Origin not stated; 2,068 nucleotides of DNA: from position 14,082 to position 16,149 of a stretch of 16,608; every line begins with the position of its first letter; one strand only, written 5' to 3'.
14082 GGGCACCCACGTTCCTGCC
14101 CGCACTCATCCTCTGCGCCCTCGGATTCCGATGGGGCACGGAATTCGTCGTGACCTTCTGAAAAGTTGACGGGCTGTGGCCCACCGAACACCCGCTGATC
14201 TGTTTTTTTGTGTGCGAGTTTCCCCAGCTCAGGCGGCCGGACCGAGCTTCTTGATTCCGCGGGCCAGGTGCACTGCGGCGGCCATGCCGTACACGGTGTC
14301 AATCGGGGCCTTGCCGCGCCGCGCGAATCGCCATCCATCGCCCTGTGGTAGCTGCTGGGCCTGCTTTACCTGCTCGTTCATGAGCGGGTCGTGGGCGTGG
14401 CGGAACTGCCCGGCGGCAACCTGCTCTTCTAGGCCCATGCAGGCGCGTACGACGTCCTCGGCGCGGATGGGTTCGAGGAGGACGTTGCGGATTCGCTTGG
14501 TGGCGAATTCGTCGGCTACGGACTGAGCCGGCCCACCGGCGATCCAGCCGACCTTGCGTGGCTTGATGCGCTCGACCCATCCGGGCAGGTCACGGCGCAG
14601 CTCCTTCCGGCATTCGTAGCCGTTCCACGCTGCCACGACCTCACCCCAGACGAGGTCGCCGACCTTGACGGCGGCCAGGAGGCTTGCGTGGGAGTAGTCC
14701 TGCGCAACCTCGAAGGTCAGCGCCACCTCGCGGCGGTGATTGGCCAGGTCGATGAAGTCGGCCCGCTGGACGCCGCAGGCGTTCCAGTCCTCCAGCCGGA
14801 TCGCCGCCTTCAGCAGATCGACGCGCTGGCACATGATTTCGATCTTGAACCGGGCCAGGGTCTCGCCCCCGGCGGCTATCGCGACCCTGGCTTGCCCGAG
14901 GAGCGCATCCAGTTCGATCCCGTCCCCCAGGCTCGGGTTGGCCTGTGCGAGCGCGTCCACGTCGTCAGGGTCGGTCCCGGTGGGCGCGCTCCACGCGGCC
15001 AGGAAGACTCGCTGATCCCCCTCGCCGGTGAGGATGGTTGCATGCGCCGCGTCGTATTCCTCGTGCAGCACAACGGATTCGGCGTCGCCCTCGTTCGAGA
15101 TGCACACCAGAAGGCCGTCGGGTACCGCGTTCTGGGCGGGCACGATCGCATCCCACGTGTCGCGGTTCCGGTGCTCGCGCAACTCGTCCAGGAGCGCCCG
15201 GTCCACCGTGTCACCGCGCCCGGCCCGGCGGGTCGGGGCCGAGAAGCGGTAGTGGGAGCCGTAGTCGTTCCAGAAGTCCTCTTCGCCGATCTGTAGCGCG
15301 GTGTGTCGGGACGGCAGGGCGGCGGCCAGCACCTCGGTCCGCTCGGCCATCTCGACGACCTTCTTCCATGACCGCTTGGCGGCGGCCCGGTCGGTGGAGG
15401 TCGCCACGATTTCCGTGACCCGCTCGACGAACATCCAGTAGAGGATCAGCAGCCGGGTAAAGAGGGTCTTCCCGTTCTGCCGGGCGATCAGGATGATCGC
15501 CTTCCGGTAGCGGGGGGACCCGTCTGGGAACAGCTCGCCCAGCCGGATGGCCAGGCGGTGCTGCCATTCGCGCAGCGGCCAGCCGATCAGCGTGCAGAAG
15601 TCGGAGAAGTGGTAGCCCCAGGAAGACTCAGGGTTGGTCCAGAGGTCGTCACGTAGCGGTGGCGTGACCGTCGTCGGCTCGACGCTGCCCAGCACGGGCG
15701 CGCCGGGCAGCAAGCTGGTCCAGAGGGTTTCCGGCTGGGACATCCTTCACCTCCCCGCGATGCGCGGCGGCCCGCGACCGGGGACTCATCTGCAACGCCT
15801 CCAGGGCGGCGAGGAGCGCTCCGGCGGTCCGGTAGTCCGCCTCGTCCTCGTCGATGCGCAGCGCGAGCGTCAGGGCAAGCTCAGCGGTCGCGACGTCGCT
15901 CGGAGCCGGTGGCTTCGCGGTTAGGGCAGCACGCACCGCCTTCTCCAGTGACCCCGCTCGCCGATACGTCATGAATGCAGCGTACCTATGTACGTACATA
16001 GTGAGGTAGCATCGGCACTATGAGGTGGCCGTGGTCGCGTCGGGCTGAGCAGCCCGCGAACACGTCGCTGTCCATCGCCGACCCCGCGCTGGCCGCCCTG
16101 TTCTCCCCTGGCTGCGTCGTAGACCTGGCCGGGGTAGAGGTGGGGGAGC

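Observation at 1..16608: Complete 16.5 kb circular mini-siphovirus-like element with integrase but no recognisable endolysin, repressor or replication enzymes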

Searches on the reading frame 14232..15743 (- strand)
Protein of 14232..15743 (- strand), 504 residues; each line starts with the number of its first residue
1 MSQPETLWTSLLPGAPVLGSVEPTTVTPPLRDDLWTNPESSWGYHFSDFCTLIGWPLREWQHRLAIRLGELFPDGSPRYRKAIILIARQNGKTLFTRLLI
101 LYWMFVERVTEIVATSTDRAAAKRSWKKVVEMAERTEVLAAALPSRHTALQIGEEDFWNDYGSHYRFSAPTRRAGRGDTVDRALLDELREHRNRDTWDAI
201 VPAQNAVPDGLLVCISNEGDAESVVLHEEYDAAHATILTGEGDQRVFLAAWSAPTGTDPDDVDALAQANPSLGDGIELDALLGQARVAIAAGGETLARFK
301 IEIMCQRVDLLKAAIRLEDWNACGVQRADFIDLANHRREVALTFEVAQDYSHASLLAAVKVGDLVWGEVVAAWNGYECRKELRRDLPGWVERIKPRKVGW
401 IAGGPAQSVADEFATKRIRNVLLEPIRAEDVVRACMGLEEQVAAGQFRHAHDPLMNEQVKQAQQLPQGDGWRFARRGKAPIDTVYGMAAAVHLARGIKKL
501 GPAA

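Call 9: search_protein_families(library=pfam, max_evalue=0.01, proteins=[window:14232-15743:-])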
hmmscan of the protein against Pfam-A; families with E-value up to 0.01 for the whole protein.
window:14232-15743:- (504 aa): 0 families

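Call 11: search_protein_families(library=phrogs, max_evalue=0.01, proteins=[window:14232-15743:-])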
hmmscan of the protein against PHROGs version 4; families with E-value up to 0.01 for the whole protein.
window:14232-15743:- (504 aa): 4 families
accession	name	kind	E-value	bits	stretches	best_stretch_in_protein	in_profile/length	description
phrog_9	-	head and packaging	2.6e-60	206.2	1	18-494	60-663/812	terminase large subunit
phrog_2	-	head and packaging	8.6e-12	45.6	1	55-414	264-545/807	terminase large subunit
phrog_4914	-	head and packaging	1.8e-08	35.2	1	75-137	101-165/213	terminase large subunit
phrog_2699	-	head and packaging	6.6e-07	29.5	1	236-349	7-118/315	terminase large subunit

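Call 16: search_dna_similar(query=window:14232-15743:-, collection=phages, mode=protein, max_rows=25)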
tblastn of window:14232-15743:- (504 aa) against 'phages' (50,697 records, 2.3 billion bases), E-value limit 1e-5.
Records with a match: 1003; places in all: 1003; records where one place covers at least 80% of the query: 361.
Best place of each record, by identity: <60% 1003.
By first word of the organism name: Microbacterium 234; Mycobacterium 219; Arthrobacter 211; Gordonia 207; Corynebacterium 30; Curtobacterium 10; Moraxella 10; Propionibacterium 9; Bifidobacterium 8; Clostridium 8; and 24 more.
By host as written in the record: Mycobacterium smegmatis mc2 155 162; Gordonia terrae 3612 158; Microbacterium foliorum NRRL B-24224 146; Arthrobacter sp. ATCC 21022 139; Microbacterium foliorum NRRL B-24224 SEA 66; Arthrobacter globiformis B-2979 26; - 21; Mycobacterium smegmatis mc#155 19; and 121 more.
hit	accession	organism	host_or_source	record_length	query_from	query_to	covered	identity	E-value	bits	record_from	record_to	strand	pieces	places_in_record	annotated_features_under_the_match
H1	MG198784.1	Gordonia phage Gustav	Gordonia terrae 3612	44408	9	477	93%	31.8%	2e-44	174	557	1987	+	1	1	terminase large subunit | hypothetical protein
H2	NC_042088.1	Gordonia phage Gustav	Gordonia terrae 3612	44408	9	477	93%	31.8%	2e-44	174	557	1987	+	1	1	terminase | hypothetical protein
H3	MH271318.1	Gordonia phage Trine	Gordonia terrae 3612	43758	9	479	93%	31.5%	5e-43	169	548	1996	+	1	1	2: terminase large subunit | 1: hypothetical protein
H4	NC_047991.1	Gordonia phage Trine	Gordonia terrae 3612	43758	9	479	93%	31.5%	5e-43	169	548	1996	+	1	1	2: terminase | 1: hypothetical protein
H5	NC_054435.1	Gordonia phage Dardanus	Gordonia terrae 3216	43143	1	499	99%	29.3%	2e-43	171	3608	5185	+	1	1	9: terminase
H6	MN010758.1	Gordonia phage Dardanus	Gordonia terrae 3216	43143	1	499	99%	29.3%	2e-43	171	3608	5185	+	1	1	9: terminase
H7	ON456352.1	Gordonia phage Widow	Gordonia terrae 3612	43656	17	477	91%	31.5%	3e-43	170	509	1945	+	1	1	2: terminase large subunit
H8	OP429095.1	Nocardia phage NS-I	Nocardia seriolae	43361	9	477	93%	31.0%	2e-41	165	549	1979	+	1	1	terminase large subunit | hypothetical protein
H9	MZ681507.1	Gordonia phage Puppers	Gordonia terrae 3612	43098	17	477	91%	31.2%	3e-42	167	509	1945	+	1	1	2: terminase large subunit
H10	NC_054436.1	Gordonia phage Schmidt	Gordonia terrae 3612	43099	1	473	94%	30.4%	1e-42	168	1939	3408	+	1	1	5: terminase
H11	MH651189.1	Gordonia phage Schmidt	Gordonia terrae 3612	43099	1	473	94%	30.4%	1e-42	168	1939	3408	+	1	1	5: terminase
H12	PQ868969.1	Curtobacterium phage Shayna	Curtobacterium flaccumfaciens NRRL ...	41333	17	482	92%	30.3%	2e-40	161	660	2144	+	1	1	2: terminase large subunit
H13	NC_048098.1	Arthrobacter phage Andrew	Arthrobacter globiformis NRRL B-2979 SEA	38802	23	504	96%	29.0%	1e-29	129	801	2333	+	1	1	3: terminase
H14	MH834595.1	Arthrobacter phage Andrew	Arthrobacter globiformis NRRL B-2979 SEA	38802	23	504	96%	29.0%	1e-29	129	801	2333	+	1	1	3: terminase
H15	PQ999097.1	Curtobacterium phage SunnyD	Curtobacterium flaccumfaciens NRRL ...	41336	17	482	92%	29.9%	1e-39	159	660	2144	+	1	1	2: terminase large subunit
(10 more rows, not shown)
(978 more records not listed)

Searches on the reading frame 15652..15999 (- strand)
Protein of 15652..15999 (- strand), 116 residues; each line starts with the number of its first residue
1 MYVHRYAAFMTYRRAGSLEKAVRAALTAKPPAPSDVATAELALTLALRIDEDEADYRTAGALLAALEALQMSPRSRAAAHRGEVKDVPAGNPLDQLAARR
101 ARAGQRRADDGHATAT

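Call 9: search_protein_families(library=pfam, max_evalue=0.01, proteins=[window:15652-15999:-])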
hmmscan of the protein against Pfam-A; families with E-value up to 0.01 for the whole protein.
window:15652-15999:- (116 aa): 1 family
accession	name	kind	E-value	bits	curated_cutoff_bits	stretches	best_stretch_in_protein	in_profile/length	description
PF23931.1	Terminase_6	-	8e-05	23.5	27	1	18-102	2-94/96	Terminase small subunit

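Call 11: search_protein_families(library=phrogs, max_evalue=0.01, proteins=[window:15652-15999:-])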
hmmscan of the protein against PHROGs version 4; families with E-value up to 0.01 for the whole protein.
window:15652-15999:- (116 aa): 1 family
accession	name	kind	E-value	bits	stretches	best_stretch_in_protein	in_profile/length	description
phrog_10594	-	unknown function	0.0061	17.7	0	11-52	11-53/125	-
